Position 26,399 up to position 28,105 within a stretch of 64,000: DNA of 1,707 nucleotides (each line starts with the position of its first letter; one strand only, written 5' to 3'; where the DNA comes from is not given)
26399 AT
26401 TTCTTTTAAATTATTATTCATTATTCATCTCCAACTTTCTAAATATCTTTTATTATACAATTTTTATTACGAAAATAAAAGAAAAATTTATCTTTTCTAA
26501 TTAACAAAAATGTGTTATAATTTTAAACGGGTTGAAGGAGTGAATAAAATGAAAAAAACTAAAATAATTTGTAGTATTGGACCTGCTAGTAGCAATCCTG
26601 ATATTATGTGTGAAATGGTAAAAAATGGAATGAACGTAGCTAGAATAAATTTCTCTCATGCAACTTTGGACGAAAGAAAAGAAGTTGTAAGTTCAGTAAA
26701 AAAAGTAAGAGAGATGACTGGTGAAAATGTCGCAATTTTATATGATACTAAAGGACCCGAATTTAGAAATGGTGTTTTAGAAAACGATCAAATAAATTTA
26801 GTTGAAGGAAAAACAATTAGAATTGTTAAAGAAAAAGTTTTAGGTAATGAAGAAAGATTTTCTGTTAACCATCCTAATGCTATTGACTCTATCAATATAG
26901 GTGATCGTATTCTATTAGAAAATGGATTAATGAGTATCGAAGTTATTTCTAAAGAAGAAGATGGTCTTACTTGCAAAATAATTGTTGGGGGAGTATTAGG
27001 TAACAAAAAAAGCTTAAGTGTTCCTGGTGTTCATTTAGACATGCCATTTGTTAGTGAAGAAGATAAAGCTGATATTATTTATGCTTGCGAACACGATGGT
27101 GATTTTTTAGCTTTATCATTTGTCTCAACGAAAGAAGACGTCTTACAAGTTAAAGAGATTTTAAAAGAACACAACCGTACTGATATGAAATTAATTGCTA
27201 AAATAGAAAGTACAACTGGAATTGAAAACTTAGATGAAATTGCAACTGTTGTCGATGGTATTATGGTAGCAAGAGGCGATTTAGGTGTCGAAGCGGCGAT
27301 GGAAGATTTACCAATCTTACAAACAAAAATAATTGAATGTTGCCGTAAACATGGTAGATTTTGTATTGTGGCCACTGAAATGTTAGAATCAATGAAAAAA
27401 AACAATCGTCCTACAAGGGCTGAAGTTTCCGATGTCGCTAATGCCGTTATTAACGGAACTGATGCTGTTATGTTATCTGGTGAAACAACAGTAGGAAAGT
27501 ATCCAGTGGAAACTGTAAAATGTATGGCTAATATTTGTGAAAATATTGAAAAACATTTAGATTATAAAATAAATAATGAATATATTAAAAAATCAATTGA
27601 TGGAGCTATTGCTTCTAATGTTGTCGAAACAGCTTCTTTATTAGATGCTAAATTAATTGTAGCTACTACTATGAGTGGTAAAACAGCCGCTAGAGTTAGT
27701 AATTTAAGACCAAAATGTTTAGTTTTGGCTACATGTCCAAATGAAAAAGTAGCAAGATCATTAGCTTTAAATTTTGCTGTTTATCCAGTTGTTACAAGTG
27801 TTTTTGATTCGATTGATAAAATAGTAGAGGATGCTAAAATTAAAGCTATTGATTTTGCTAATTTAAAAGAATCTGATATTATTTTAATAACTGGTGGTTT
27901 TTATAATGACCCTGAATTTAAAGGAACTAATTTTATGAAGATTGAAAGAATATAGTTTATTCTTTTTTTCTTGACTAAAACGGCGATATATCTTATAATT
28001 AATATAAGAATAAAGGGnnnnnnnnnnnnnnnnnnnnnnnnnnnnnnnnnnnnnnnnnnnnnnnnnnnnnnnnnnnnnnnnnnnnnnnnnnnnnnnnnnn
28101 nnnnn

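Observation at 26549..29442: Tandem pyruvate kinase paralogs, the second degenerate at substrate-binding residues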

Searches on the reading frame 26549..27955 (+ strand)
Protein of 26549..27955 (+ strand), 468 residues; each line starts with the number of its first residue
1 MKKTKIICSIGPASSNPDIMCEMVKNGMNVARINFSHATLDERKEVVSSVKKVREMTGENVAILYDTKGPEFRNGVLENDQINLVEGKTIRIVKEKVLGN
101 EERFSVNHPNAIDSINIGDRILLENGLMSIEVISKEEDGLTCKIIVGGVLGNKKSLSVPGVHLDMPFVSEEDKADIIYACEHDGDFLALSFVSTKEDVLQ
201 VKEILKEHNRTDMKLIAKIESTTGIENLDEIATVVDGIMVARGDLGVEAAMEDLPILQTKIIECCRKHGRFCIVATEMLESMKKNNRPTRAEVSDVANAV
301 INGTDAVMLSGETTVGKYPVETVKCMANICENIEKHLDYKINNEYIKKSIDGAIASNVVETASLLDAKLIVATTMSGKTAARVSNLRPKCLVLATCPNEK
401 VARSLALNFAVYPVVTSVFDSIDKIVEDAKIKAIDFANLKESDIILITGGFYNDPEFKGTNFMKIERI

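Call 3: search_protein_families(library=pfam, proteins=[window:26549-27955:+])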
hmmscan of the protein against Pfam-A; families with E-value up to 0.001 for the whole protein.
window:26549-27955:+ (468 aa): 3 families
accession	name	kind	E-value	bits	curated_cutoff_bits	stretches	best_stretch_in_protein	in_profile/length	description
PF00224.27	PK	-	2.9e-107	359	30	1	1-323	1-328/328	Pyruvate kinase, barrel domain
PF02887.21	PK_C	-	1.6e-22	80.2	28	1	353-465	2-113/114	Pyruvate kinase, alpha/beta domain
PF03328.21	HpcH_HpaI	-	5.3e-08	32.9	25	1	175-246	77-155/221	HpcH/HpaI aldolase/citrate lyase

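Call 4: search_protein_families(library=ncbifam, proteins=[window:26549-27955:+])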
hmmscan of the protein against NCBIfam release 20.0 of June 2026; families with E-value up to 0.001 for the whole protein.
window:26549-27955:+ (468 aa): 10 families
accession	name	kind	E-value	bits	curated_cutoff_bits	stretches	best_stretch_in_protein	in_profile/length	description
TIGR01064.1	pyruv_kin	equivalog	8e-153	509.4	306.4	1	2-468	1-476/476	pyruvate kinase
NF004491.0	PRK05826.1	subfamily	7.2e-151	502.9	432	1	1-467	4-474/477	pyruvate kinase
NF004978.0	PRK06354.1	subfamily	2e-147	492.2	462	1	1-466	7-476/590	pyruvate kinase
NF004886.0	PRK06247.1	subfamily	8.1e-132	440.3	623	1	2-468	5-470/476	pyruvate kinase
NF006664.0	PRK09206.1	equivalog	5.5e-130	434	686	1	1-450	1-454/470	pyruvate kinase PykF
NF005234.0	PRK06739.1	equivalog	6.3e-80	268.8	564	1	7-335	6-330/352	pyruvate kinase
NF011314.0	PRK14725.1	equivalog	1.4e-49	168.9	642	2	82-337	333-597/614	pyruvate kinase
NF038242.1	RipC_Ccl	equivalog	5.4e-05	22.8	375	1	179-268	81-176/268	itaconate degradation C-C-lyase RipC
TIGR03239.1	GarL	equivalog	0.00064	19.4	406.75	0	165-246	90-174/249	2-dehydro-3-deoxyglucarate aldolase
NF007849.0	PRK10558.1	equivalog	0.0007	19.1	393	0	165-247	97-182/256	2-dehydro-3-deoxyglucarate aldolase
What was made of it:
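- TIGR01064 scores above its cutoff (call 4).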

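Call 25: find_homologous_proteins(query=window:26549-27952:+, max_evalue=1e-30)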
Query window:26549-27952:+ (468 aa): 8000 proteins with E <= 1e-30 among 8000 candidates; the best 120 are listed.
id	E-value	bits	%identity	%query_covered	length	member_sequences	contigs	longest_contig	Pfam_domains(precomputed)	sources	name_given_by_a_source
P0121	2.9e-297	1004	99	100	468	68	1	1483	PF00224.28,PF02887.22,PF03328.21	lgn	-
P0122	3.9e-279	944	91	100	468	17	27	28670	PF00224.28,PF02887.22,PF03328.21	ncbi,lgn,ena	-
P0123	1.8e-276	935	90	100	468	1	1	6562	PF00224.28,PF02887.22,PF03328.21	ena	-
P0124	1.6e-274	929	90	100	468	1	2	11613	PF00224.28,PF02887.22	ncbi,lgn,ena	-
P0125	1.4e-273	926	90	100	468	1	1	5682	PF00224.28,PF02887.22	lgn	-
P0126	2.1e-273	925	90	100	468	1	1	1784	PF00224.28,PF02887.22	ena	-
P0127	3.6e-273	924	89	100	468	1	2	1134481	PF00224.28,PF02887.22,PF03328.21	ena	-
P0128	9.4e-257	870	83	100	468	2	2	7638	PF00224.28,PF02887.22,PF03328.21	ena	-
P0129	2.0e-256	869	84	100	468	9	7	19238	PF00224.28,PF02887.22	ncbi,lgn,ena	-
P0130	3.0e-251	852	84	100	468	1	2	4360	PF00224.28,PF02887.22,PF03328.21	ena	-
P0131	9.9e-251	850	84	100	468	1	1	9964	PF00224.28,PF02887.22,PF03328.21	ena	-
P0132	6.7e-250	847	84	100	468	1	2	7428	PF00224.28,PF02887.22,PF03328.21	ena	-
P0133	7.9e-250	847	84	100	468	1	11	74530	PF00224.28,PF02887.22,PF03328.21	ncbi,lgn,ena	-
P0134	9.1e-250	847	84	100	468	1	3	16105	PF00224.28,PF02887.22,PF03328.21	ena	-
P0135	9.4e-250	847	84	100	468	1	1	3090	PF00224.28,PF02887.22,PF03328.21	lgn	-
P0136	1.1e-249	847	84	100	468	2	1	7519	PF00224.28,PF02887.22,PF03328.21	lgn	-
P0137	1.3e-249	847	84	100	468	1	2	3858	PF00224.28,PF02887.22,PF03328.21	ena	-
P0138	1.6e-249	846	83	100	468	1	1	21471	PF00224.28,PF02887.22,PF03328.21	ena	-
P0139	1.9e-249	846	83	100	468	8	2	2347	PF00224.28,PF02887.22,PF03328.21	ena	-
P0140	2.9e-249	845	83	100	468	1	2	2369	PF00224.28,PF02887.22,PF03328.21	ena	-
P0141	3.7e-249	845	84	100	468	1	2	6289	PF00224.28,PF02887.22,PF03328.21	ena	-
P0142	1.1e-247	840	82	100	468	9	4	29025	PF00224.28,PF02887.22,PF03328.21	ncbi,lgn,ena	-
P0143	2.2e-244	829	81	100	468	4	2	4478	PF00224.28,PF02887.22,PF03328.21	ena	-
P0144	5.9e-241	818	80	100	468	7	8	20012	PF00224.28,PF02887.22,PF03328.21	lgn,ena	-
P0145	2.5e-240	816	80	100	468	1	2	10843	PF00224.28,PF02887.22,PF03328.21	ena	-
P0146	1.4e-239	814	79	100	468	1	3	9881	PF00224.28,PF02887.22,PF03328.21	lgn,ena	-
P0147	4.0e-239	812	79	100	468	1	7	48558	PF00224.28,PF02887.22,PF03328.21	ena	-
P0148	5.0e-239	812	79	100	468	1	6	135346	PF00224.28,PF02887.22,PF03328.21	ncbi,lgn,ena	-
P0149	6.8e-239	811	79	100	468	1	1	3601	PF00224.28,PF02887.22,PF03328.21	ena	-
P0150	1.0e-238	811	79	100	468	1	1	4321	PF00224.28,PF02887.22,PF03328.21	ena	-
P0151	1.7e-238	810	79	100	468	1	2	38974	PF00224.28,PF02887.22,PF03328.21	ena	-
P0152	2.7e-238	809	79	100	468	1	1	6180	PF00224.28,PF02887.22,PF03328.21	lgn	-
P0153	5.4e-238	808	79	100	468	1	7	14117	PF00224.28,PF02887.22,PF03328.21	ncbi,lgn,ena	-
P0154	2.2e-237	806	78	100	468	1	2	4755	PF00224.28,PF02887.22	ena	-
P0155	9.6e-237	804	78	100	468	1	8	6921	PF00224.28,PF02887.22,PF03328.21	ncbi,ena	-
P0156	3.1e-236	802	78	100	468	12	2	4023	PF00224.28,PF02887.22,PF03328.21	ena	-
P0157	1.4e-235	800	77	100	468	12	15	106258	PF00224.28,PF02887.22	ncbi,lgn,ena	-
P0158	4.0e-235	799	78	100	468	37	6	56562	PF00224.28,PF02887.22,PF03328.21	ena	-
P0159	1.0e-234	797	78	100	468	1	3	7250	PF00224.28,PF02887.22,PF03328.21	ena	-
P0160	1.0e-234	797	78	100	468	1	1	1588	PF00224.28,PF02887.22,PF03328.21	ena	-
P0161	4.4e-234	795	78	100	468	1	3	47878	PF00224.28,PF02887.22,PF03328.21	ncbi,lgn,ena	-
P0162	4.6e-234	795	77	100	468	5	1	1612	PF00224.28,PF02887.22,PF03328.21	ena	-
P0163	2.4e-233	793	78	100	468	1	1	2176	PF00224.28,PF02887.22,PF03328.21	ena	-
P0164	2.4e-231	786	77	100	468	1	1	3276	PF00224.28,PF02887.22,PF03328.21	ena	-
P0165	3.7e-231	786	76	100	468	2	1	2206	PF00224.28,PF02887.22,PF03328.21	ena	-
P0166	1.4e-228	777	76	100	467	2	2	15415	PF00224.28,PF02887.22,PF03328.21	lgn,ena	-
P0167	8.1e-223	758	74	100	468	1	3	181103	PF00224.28,PF02887.22,PF03328.21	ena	-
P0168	8.2e-223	758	74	100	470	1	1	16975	PF00224.28,PF02887.22,PF03328.21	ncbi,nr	ncbi:MAG: pyruvate kinase [Bacilli bacterium]|nr:pyruvate kinase [Bacilli bacterium]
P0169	1.5e-222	757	74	100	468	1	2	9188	PF00224.28,PF02887.22,PF03328.21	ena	-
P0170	1.9e-222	757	74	100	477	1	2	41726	PF00224.28,PF02887.22,PF03328.21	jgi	jgi:pyruvate kinase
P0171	2.2e-222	757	74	100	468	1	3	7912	PF00224.28,PF02887.22,PF03328.21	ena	-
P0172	4.6e-222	756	74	100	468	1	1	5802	PF00224.28,PF02887.22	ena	-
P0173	4.9e-222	756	74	100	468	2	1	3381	PF00224.28,PF02887.22,PF03328.21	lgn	-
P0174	1.3e-221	754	74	100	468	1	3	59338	PF00224.28,PF02887.22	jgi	-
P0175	1.7e-221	754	74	100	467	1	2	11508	PF00224.28,PF02887.22,PF03328.21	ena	-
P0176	1.8e-219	747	74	100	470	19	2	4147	PF00224.28,PF02887.22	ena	-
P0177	2.6e-219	747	74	100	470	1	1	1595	PF00224.28,PF02887.22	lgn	-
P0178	1.4e-218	744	73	100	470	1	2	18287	PF00224.28,PF02887.22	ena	-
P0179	5.6e-218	742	73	100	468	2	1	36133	PF00224.28,PF02887.22,PF03328.21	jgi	-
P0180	7.4e-218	742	74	100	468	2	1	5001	PF00224.28,PF02887.22,PF03328.21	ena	-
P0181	1.5e-217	741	72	100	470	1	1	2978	PF00224.28,PF02887.22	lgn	-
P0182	1.9e-217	741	73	100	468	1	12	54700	PF00224.28,PF02887.22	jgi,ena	-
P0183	2.3e-217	740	72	100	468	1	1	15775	PF00224.28,PF02887.22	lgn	-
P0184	9.0e-217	738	74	100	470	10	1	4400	PF00224.28,PF02887.22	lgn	-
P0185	1.0e-216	738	73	100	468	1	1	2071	PF00224.28,PF02887.22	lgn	-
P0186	2.7e-216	737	73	100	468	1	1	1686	PF00224.28,PF02887.22,PF03328.21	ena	-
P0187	2.7e-216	737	72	100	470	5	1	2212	PF00224.28,PF02887.22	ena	-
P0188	2.9e-216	737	72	100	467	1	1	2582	PF00224.28,PF02887.22,PF03328.21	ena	-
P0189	5.6e-216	736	73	100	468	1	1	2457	PF00224.28,PF02887.22,PF03328.21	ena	-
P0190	6.1e-216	736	73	100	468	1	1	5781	PF00224.28,PF02887.22,PF03328.21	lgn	-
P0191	8.3e-216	735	72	100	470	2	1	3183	PF00224.28,PF02887.22,PF03328.21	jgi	-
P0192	1.4e-215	734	73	100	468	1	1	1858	PF00224.28,PF02887.22,PF03328.21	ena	-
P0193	5.2e-215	733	73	100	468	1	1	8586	PF00224.28,PF02887.22,PF03328.21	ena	-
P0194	8.5e-215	732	72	100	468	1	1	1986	PF00224.28,PF02887.22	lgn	-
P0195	1.5e-214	731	72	100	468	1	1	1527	PF00224.28,PF02887.22,PF03328.21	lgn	-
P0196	1.1e-213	728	72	100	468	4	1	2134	PF00224.28,PF02887.22,PF03328.21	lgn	-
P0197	4.6e-213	726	72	100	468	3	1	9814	PF00224.28,PF02887.22,PF03328.21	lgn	-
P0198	5.1e-213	726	72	100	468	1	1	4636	PF00224.28,PF02887.22,PF03328.21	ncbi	-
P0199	9.2e-213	725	72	100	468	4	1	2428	PF00224.28,PF02887.22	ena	-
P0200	1.1e-212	725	72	100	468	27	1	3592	PF00224.28,PF02887.22,PF03328.21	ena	-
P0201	1.2e-212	725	72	100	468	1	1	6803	PF00224.28,PF02887.22,PF03328.21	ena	-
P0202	1.7e-212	724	71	100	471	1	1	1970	PF00224.28,PF02887.22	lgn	-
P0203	1.9e-212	724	72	100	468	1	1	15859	PF00224.28,PF02887.22,PF03328.21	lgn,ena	-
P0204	2.3e-212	724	72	100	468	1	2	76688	PF00224.28,PF02887.22,PF03328.21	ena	-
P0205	3.1e-212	723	71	100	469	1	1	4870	PF00224.28,PF02887.22,PF03328.21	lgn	-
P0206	3.5e-212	723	71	100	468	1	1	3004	PF00224.28,PF02887.22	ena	-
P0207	4.2e-212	723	71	100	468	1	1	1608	PF00224.28,PF02887.22,PF03328.21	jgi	-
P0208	4.2e-212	723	71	100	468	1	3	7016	PF00224.28,PF02887.22,PF03328.21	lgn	-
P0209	4.6e-212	723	71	100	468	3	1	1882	PF00224.28,PF02887.22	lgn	-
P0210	7.4e-212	722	72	100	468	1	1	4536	PF00224.28,PF02887.22,PF03328.21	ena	-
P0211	8.7e-212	722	72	100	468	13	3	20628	PF00224.28,PF02887.22,PF03328.21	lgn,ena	-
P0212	9.2e-212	722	72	100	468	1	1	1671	PF00224.28,PF02887.22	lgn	-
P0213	1.0e-211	722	71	100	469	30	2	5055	PF00224.28,PF02887.22,PF03328.21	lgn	-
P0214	1.1e-211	722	72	100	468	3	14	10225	PF00224.28,PF02887.22,PF03328.21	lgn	-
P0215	1.4e-211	721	71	100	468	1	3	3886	PF00224.28,PF02887.22,PF03328.21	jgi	-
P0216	3.9e-211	720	72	100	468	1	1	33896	PF00224.28,PF02887.22,PF03328.21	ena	-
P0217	5.2e-211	719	72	100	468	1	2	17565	PF00224.28,PF02887.22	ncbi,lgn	-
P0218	7.4e-211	719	72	100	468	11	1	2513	PF00224.28,PF02887.22,PF03328.21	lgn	-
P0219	9.3e-211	718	71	100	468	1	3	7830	PF00224.28,PF02887.22,PF03328.21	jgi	-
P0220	1.2e-210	718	71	100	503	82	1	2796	PF00224.28,PF02887.22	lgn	-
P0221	1.4e-210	718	71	100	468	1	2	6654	PF00224.28,PF02887.22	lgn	-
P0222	1.5e-210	718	72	100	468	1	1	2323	PF00224.28,PF02887.22,PF03328.21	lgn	-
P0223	1.7e-210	718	71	100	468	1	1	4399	PF00224.28,PF02887.22,PF03328.21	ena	-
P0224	2.0e-210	717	71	100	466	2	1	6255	PF00224.28,PF02887.22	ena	-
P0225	2.3e-210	717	72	100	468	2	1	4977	PF00224.28,PF02887.22,PF03328.21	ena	-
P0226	2.8e-210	717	71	100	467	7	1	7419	PF00224.28,PF02887.22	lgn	-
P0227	4.0e-210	716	72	100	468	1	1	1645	PF00224.28,PF02887.22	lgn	-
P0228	7.0e-210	716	72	100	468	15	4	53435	PF00224.28,PF02887.22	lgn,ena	-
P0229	9.1e-210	715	70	100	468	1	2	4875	PF00224.28,PF02887.22,PF03328.21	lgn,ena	-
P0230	1.3e-209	715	71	100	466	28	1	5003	PF00224.28,PF02887.22,PF03328.21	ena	-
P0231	1.5e-209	715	72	100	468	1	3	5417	PF00224.28,PF02887.22,PF03328.21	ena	-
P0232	1.7e-209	714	70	100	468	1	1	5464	PF00224.28,PF02887.22,PF03328.21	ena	-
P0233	2.9e-209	714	70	100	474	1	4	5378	PF00224.28,PF02887.22,PF03328.21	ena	-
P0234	3.3e-209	713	70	100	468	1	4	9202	PF00224.28,PF02887.22,PF03328.21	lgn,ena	-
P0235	5.5e-209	713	71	100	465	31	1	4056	PF00224.28,PF02887.22,PF03328.21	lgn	-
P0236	7.1e-209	712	71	100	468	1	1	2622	PF00224.28,PF02887.22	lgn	-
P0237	1.2e-208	712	71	100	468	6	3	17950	PF00224.28,PF02887.22,PF03328.21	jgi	-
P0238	2.5e-208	711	70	100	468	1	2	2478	PF00224.28,PF02887.22,PF03328.21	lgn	-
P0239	4.8e-208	710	71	100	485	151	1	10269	PF00224.28,PF02887.22,PF03328.21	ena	-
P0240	5.3e-208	709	72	100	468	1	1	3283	PF00224.28,PF02887.22,PF03328.21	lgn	-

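Call 38: find_encoding_contigs(protein=P0182, flank=6000, max_places=2)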
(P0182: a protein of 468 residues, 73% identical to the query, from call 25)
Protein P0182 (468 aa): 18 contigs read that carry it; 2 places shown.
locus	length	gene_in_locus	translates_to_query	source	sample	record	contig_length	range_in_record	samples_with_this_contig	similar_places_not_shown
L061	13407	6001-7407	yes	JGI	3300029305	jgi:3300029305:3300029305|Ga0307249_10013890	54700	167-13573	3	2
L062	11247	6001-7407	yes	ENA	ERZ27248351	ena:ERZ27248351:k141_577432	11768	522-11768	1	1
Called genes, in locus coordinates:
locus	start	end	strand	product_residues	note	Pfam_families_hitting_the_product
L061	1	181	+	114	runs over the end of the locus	?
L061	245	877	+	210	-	PF01863:YgjP-like, PF10263:SprT-like (weak)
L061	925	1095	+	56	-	PF10957:Spore_Cse60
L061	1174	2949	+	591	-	PF01935:DUF87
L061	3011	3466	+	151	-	PF00583:Acetyltransf_1, PF13673:Acetyltransf_10, PF13508:Acetyltransf_7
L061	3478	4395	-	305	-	PF04055:Radical_SAM, PF16199:Radical_SAM_C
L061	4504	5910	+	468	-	PF03606:DcuC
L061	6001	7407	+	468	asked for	PF00224:PK, PF02887:PK_C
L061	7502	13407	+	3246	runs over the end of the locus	-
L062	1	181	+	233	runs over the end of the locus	?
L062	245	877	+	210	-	PF01863:YgjP-like, PF10263:SprT-like (weak)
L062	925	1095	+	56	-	PF10957:Spore_Cse60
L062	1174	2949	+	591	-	PF01935:DUF87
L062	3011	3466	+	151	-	PF00583:Acetyltransf_1, PF13673:Acetyltransf_10, PF13508:Acetyltransf_7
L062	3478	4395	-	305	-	PF04055:Radical_SAM, PF16199:Radical_SAM_C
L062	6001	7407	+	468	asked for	PF00224:PK, PF02887:PK_C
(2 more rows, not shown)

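Call 39: find_encoding_contigs(protein=P0204, flank=6000, max_places=2)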
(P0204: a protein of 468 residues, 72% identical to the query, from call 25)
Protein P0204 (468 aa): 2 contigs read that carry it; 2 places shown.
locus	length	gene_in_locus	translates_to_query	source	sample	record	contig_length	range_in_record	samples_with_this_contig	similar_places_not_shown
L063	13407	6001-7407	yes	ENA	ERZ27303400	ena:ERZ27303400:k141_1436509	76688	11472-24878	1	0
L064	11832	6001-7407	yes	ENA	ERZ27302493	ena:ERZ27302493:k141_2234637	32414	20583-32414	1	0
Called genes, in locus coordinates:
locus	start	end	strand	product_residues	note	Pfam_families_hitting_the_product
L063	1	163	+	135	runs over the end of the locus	PF01741:MscL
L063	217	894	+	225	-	-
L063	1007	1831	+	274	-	PF00702:Hydrolase (weak), PF08282:Hydrolase_3, PF05116:S6PP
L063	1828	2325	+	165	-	PF13420:Acetyltransf_4, PF13302:Acetyltransf_3, PF00583:Acetyltransf_1, PF13508:Acetyltransf_7 (weak)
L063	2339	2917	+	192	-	PF01966:HD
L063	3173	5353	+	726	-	PF23139:OB_YrrC, PF14490:HHH_RecD2, PF01443:Viral_helicase1 (weak), PF13086:AAA_11 (weak), PF13245:AAA_19, PF13604:AAA_30, PF18335:SH3_13, PF13538:UvrD_C_2, +3 more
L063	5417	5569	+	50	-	-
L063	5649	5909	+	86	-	PF04232:SpoVS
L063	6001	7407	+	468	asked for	PF00224:PK, PF03328:HpcH_HpaI (faint), PF02887:PK_C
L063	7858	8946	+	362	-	PF20990:DUF2207_C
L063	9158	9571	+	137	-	PF00164:Ribosom_S12_S23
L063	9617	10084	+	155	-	PF00177:Ribosomal_S7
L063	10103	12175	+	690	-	PF00009:GTP_EFTU, PF03144:GTP_EFTU_D2, PF22042:EF-G_D2, PF14492:EFG_III, PF16658:RF3_C (weak), PF03764:EFG_IV, PF00679:EFG_C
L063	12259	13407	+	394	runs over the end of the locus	PF00009:GTP_EFTU, PF03144:GTP_EFTU_D2, PF03143:GTP_EFTU_D3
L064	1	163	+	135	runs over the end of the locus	PF01741:MscL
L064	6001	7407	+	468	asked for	PF00224:PK, PF03328:HpcH_HpaI (faint), PF02887:PK_C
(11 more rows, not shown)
